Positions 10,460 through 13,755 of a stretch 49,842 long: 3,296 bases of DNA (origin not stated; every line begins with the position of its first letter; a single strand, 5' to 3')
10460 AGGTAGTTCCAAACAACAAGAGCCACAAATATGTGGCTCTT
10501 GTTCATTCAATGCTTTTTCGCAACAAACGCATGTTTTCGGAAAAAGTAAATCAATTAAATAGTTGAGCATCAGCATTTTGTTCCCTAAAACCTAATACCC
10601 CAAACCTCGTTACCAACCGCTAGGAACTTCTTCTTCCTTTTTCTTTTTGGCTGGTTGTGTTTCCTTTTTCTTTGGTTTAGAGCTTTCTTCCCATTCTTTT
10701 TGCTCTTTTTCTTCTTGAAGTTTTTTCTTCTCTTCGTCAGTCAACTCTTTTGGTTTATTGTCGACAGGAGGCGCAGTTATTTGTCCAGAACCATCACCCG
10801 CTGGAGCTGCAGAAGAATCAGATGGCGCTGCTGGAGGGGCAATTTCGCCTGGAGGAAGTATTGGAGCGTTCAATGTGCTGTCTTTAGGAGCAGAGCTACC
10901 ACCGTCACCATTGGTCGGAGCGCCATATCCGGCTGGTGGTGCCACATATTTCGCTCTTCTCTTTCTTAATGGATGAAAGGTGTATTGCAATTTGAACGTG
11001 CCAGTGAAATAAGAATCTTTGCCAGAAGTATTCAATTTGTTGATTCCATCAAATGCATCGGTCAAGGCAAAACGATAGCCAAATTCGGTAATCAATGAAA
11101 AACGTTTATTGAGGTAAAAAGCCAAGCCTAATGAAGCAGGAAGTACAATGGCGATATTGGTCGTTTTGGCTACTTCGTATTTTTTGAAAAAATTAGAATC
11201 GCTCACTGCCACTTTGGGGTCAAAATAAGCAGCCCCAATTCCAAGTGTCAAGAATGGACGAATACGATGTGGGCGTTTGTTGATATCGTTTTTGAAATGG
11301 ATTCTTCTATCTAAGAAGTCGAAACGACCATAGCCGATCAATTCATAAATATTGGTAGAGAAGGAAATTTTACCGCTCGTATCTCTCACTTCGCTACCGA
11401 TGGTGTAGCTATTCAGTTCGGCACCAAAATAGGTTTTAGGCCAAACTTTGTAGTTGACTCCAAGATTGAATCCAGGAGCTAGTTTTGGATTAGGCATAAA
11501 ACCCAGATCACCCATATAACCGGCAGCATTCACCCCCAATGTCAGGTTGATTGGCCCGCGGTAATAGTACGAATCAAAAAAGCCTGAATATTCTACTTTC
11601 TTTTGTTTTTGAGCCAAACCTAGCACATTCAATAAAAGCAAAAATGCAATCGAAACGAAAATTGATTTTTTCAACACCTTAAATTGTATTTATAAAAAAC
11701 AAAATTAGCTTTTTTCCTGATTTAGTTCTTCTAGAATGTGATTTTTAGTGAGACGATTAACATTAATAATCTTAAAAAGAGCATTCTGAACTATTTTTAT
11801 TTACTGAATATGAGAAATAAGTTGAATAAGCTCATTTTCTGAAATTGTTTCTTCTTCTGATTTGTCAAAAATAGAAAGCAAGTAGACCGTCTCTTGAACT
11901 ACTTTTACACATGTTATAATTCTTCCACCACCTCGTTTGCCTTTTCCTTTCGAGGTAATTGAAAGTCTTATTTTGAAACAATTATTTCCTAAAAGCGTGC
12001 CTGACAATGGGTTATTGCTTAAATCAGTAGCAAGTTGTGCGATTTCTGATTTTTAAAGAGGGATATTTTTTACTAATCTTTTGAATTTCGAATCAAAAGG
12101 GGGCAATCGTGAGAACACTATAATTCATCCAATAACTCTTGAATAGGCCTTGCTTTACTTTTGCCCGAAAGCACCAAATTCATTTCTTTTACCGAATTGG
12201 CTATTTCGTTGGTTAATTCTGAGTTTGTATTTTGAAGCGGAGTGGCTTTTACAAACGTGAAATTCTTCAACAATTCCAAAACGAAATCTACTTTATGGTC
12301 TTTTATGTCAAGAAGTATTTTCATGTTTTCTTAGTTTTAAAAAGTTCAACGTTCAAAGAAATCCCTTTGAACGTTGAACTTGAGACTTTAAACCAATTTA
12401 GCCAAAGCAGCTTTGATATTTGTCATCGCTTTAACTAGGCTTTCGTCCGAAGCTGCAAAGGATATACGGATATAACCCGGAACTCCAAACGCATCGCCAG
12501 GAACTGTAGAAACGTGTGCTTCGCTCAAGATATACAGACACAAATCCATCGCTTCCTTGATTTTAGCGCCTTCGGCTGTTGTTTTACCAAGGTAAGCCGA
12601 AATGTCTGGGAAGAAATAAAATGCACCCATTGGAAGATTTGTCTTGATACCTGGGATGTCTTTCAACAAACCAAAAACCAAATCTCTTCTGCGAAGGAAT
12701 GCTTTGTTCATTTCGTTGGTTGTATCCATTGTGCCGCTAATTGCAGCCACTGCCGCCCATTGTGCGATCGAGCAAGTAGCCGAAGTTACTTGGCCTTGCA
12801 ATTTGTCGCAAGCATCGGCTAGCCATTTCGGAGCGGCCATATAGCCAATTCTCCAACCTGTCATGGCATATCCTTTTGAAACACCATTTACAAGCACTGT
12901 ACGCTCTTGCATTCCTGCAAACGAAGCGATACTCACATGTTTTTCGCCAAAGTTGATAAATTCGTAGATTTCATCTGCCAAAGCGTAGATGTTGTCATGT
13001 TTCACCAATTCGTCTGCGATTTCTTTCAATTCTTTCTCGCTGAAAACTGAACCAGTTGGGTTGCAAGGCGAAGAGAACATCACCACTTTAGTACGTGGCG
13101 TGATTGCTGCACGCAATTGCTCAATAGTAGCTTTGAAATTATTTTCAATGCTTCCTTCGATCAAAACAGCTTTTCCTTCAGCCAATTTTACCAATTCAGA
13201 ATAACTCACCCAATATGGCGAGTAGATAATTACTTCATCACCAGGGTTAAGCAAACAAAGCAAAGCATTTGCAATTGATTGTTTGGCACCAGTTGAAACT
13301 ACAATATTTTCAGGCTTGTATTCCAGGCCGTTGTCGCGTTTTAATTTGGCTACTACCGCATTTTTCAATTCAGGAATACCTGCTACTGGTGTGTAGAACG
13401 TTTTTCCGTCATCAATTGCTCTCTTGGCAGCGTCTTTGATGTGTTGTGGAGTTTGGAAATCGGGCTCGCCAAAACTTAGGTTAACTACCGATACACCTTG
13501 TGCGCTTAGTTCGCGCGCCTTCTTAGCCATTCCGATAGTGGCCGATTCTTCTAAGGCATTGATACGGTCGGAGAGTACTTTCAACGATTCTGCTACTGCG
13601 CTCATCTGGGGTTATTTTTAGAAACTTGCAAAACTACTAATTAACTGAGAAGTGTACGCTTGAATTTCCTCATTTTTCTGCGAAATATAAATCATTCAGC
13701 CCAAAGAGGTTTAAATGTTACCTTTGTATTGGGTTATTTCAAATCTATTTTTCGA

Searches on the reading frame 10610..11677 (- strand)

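Call 64: search_protein_families(library=pfam, proteins=[window:10610-11677:-], max_evalue=0.001)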
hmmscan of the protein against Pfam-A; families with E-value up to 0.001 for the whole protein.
window:10610-11677:- (355 aa): 2 families
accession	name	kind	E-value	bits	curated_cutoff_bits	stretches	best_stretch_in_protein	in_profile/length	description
PF19573.5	DUF6089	-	1.3e-05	25.1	23.2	1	49-218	27-191/226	Domain of unknown function (DUF6089)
PF13505.12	OMP_b-brl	-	0.00075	20.1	28.7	0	174-236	81-142/175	Outer membrane protein beta-barrel domain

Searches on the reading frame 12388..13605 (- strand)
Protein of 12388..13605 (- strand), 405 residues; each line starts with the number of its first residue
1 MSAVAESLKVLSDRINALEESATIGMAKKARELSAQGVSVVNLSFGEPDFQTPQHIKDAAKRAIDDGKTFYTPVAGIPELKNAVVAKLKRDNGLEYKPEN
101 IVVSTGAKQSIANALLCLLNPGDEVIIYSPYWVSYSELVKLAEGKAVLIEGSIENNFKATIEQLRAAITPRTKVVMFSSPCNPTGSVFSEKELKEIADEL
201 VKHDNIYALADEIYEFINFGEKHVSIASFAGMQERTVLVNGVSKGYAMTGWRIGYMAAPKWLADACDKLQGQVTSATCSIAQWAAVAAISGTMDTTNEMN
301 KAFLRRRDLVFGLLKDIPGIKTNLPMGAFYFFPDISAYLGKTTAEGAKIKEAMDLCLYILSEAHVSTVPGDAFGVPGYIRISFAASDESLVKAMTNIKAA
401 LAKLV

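Call 64: search_protein_families(library=pfam, proteins=[window:12388-13605:-], max_evalue=0.001)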
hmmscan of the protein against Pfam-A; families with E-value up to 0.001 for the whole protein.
window:12388-13605:- (405 aa): 4 families
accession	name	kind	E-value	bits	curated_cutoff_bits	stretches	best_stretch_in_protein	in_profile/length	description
PF00155.27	Aminotran_1_2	-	5.1e-75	253.3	19.7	1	40-392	3-355/361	Aminotransferase class I and II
PF01053.26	Cys_Met_Meta_PP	-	4.3e-06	26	27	1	97-197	67-163/381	Cys/Met metabolism PLP-dependent enzyme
PF00266.25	Aminotran_5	-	2e-05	24.2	21.5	1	99-199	62-167/371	Aminotransferase class-V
PF01041.23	DegT_DnrJ_EryC1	-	0.00012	21.9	19.8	1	118-199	60-137/360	DegT/DnrJ/EryC1/StrS aminotransferase family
